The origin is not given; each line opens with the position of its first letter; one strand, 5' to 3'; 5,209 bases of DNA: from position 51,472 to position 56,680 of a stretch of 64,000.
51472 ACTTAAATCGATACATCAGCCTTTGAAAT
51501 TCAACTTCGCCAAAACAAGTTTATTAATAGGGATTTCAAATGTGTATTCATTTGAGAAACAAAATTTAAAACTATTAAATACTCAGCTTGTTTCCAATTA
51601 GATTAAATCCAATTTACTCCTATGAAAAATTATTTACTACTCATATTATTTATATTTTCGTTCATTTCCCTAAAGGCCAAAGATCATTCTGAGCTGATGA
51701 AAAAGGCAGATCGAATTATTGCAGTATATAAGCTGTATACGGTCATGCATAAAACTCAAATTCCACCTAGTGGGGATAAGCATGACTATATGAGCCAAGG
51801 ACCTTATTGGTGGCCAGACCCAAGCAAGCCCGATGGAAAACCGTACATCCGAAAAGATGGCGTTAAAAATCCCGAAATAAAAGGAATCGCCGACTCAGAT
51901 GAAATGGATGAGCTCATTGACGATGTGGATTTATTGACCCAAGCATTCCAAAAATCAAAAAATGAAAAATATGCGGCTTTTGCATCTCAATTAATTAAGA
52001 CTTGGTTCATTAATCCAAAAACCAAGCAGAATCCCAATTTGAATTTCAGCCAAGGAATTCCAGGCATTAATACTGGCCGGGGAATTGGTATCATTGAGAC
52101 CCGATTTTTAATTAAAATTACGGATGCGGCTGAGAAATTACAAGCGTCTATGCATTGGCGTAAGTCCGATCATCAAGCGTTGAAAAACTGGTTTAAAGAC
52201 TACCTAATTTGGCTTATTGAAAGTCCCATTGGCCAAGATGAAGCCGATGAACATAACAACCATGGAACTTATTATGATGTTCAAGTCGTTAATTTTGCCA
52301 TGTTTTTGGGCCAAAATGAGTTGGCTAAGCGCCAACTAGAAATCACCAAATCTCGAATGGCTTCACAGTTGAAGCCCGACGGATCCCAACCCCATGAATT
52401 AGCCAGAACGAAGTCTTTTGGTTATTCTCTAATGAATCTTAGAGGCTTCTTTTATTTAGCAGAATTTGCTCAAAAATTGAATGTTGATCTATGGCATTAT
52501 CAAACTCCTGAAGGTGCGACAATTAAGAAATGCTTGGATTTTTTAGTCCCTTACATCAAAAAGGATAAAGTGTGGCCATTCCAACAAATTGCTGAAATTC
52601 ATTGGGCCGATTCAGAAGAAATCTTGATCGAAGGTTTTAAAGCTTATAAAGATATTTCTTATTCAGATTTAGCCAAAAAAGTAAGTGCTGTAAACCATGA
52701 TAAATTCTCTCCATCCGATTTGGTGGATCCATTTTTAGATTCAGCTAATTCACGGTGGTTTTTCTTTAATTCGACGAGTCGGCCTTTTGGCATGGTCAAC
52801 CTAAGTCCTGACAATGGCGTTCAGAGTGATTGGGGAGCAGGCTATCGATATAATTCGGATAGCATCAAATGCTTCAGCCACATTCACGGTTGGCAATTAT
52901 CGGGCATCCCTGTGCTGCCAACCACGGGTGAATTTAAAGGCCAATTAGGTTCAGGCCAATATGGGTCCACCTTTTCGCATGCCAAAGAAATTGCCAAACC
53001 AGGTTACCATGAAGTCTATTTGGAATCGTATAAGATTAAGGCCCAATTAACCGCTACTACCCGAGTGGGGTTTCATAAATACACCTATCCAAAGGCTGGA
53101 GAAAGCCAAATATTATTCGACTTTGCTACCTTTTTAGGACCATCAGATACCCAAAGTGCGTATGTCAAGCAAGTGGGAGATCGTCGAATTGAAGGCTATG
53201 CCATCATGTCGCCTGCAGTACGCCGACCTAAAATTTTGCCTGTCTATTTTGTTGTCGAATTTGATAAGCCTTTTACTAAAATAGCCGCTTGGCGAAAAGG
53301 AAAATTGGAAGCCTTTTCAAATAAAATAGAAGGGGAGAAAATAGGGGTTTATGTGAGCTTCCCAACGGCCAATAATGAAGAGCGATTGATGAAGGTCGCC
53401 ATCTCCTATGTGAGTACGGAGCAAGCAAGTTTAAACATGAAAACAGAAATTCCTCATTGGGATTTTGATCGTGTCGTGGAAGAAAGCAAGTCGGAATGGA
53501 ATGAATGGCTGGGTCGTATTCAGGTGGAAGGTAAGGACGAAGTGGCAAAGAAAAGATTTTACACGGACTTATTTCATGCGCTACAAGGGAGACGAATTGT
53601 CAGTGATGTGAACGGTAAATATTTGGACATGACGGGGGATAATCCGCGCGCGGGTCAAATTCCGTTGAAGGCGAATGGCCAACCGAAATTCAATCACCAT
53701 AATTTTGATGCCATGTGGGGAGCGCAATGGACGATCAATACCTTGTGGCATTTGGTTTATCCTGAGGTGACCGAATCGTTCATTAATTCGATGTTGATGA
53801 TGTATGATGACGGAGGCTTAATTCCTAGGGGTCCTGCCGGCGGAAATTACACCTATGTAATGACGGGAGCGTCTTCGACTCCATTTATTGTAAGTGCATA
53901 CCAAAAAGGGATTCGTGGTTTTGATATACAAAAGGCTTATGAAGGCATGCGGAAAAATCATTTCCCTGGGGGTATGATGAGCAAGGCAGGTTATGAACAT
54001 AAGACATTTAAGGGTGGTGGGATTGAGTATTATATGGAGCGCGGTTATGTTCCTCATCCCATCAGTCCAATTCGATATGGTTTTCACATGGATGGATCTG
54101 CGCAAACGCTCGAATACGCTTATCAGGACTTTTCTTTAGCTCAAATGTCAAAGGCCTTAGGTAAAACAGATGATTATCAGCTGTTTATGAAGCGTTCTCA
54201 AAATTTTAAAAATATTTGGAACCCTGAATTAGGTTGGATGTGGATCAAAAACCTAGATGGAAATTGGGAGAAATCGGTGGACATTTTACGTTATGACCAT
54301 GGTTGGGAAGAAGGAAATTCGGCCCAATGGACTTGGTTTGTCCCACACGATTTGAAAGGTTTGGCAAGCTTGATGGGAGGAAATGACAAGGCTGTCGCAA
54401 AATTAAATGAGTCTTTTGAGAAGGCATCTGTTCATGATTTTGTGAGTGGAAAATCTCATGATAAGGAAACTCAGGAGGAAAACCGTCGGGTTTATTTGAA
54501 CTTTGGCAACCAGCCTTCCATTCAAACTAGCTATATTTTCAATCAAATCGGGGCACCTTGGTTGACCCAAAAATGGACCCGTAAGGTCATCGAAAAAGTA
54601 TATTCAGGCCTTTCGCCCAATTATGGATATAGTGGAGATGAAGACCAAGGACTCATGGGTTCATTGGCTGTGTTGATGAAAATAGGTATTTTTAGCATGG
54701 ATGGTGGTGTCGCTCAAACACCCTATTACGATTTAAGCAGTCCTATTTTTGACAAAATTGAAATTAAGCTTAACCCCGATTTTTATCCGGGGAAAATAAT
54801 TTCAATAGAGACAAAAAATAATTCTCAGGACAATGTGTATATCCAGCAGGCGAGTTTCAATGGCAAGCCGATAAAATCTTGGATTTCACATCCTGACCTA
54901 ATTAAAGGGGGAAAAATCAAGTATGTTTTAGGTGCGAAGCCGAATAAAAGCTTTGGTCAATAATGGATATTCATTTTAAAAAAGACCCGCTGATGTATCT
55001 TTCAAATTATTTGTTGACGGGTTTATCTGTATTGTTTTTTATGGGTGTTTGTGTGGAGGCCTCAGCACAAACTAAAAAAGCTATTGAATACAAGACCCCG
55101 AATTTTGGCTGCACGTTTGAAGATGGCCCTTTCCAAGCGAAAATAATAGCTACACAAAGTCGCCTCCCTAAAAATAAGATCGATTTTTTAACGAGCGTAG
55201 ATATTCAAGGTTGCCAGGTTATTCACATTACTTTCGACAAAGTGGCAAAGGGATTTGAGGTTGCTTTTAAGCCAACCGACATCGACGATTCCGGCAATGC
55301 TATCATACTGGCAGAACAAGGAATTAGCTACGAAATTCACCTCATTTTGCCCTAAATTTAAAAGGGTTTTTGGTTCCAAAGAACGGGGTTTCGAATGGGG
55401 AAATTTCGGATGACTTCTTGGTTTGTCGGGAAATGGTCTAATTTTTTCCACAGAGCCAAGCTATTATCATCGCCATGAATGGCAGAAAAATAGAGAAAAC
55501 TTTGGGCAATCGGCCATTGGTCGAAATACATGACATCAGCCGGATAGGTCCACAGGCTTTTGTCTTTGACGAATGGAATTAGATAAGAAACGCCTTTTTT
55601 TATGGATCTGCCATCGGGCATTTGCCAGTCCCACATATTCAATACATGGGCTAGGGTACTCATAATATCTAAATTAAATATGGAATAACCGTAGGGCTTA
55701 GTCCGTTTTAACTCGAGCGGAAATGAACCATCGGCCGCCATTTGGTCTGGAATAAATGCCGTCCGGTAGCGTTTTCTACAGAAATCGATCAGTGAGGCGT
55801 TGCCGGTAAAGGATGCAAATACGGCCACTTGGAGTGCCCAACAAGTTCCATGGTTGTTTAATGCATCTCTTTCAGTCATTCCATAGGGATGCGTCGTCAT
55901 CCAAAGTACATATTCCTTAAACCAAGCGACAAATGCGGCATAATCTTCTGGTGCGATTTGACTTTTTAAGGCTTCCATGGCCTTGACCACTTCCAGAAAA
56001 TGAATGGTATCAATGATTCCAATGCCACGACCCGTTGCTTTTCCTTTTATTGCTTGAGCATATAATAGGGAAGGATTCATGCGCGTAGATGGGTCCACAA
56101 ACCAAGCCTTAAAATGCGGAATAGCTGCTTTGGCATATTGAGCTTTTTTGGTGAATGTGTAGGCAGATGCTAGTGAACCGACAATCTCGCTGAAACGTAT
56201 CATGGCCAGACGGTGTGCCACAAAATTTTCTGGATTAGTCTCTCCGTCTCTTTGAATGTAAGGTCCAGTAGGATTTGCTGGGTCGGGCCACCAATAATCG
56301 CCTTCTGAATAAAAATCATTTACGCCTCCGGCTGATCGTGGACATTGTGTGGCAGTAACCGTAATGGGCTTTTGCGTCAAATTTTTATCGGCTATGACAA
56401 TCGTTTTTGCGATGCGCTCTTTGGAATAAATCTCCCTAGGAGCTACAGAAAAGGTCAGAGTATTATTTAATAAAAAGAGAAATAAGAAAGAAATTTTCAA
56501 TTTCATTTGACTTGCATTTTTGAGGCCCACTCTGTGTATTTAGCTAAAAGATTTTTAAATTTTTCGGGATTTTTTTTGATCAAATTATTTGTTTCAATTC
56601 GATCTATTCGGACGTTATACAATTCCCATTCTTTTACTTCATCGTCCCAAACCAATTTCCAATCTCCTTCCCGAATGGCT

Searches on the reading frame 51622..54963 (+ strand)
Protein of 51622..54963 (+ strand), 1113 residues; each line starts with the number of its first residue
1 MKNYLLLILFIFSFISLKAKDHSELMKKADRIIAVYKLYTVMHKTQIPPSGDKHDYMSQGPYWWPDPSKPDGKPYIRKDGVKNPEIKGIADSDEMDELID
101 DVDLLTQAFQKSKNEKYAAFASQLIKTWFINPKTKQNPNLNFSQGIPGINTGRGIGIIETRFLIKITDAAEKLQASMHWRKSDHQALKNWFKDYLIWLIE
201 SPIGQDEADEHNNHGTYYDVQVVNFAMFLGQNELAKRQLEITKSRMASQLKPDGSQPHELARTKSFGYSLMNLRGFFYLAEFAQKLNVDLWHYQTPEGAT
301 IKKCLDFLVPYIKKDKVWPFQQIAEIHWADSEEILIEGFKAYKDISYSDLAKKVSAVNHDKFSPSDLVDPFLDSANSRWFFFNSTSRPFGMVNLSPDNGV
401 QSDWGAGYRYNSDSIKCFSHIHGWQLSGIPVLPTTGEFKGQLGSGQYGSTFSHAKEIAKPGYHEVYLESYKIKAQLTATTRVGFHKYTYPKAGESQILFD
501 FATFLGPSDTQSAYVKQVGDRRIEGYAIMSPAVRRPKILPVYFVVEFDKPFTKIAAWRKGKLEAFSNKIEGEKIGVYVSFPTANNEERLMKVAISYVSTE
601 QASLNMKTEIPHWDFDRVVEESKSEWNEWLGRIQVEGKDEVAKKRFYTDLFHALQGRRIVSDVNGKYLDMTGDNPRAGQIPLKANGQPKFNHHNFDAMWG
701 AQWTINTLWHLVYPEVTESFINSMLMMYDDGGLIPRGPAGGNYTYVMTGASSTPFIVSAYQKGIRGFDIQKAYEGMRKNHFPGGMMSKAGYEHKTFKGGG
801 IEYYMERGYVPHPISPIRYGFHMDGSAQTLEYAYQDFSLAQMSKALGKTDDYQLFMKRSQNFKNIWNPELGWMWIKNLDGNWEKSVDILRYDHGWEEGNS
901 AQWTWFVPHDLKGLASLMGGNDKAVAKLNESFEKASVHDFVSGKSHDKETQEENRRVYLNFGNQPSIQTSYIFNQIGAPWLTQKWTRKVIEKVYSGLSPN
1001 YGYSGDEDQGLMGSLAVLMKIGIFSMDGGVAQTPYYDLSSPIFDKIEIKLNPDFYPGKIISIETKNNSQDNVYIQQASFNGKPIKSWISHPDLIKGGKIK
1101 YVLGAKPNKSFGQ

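Call 9: search_protein_families(library=pfam, proteins=[window:51622-54963:+], max_evalue=0.001)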
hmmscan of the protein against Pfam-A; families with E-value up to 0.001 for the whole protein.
window:51622-54963:+ (1113 aa): 3 families
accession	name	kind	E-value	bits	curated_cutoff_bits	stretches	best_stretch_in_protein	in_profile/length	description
PF07971.18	Glyco_hydro_92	-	5.8e-139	464.5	24.6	1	601-1104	1-463/464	Glycosyl hydrolase family 92 catalytic domain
PF05426.18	Alginate_lyase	-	2.4e-86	290.1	22.2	1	41-318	2-275/275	Alginate lyase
PF17678.7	Glyco_hydro_92N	-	2.7e-62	211.1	34.5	1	367-595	1-236/236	Glycosyl hydrolase family 92 N-terminal domain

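Call 72: search_protein_families(library=ncbifam, proteins=[window:51622-54963:+], max_evalue=0.000001)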
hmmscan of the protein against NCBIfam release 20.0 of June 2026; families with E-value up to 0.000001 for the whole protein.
window:51622-54963:+ (1113 aa): 2 families
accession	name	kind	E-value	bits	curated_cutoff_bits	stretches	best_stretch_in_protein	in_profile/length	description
TIGR01180.1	aman2_put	subfamily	7.3e-130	434.3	249.55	1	362-1109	34-749/749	GH92 family glycosyl hydrolase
NF035929.1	lectin_1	subfamily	8.1e-83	279.1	800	2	576-1111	247-737/886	lectin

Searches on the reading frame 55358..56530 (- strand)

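Call 9: search_protein_families(library=pfam, proteins=[window:55358-56530:-], max_evalue=0.001)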
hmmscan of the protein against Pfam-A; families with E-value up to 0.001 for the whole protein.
window:55358-56530:- (390 aa): 1 family
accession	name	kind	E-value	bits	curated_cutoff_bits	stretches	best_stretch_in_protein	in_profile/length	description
PF05426.18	Alginate_lyase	-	1.2e-82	277.9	22.2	1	58-327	2-275/275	Alginate lyase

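Call 72: search_protein_families(library=ncbifam, proteins=[window:55358-56530:-], max_evalue=0.000001)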
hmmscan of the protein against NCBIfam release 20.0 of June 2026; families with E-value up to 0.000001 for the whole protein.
window:55358-56530:- (390 aa): 0 families
